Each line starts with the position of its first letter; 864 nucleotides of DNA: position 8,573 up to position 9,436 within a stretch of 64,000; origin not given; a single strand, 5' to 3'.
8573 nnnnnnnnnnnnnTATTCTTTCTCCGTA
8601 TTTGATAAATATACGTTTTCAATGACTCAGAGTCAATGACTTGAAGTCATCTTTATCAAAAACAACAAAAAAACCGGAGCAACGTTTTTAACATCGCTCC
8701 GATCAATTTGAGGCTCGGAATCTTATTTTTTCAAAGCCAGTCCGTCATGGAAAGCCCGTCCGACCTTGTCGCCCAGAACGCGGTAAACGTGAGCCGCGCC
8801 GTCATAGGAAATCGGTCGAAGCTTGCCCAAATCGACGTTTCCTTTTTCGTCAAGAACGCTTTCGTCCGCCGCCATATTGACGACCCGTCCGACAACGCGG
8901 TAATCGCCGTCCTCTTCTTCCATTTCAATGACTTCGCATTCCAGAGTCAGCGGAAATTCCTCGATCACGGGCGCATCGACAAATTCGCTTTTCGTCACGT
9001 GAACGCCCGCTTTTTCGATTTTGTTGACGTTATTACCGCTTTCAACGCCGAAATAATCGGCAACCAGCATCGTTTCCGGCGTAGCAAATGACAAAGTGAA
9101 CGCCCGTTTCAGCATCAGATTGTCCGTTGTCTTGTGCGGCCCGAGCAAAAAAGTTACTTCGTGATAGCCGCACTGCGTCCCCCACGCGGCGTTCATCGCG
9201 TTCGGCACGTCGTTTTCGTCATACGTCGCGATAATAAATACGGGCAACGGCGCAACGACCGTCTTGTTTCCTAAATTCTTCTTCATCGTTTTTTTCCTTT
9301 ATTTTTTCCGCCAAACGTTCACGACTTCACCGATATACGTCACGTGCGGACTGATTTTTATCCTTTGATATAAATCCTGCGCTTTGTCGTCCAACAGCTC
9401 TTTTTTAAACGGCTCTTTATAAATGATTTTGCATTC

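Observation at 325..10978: Co-oriented cluster of Sec/TAT-exported flavoproteins and hydrolases next to the CRISPR locus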

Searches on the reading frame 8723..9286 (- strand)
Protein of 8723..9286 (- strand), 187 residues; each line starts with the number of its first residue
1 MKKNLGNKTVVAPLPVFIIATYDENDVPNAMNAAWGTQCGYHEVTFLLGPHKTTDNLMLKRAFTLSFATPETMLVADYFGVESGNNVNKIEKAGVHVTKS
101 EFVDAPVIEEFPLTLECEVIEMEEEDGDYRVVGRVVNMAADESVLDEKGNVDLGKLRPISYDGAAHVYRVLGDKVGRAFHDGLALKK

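Call 4: search_protein_families(library=pfam, proteins=[window:8723-9286:-], max_evalue=0.01)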
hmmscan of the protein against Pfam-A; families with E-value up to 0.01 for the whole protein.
window:8723-9286:- (187 aa): 1 family
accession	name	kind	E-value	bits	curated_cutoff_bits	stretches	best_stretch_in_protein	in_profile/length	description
PF01613.24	Flavin_Reduct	-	2.2e-16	60.8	27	1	13-146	5-139/153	Flavin reductase like domain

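Call 27: search_protein_families(library=ncbifam, proteins=[window:8723-9286:-], max_evalue=0.001)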
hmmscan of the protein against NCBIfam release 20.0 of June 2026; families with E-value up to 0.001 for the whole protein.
window:8723-9286:- (187 aa): 0 families
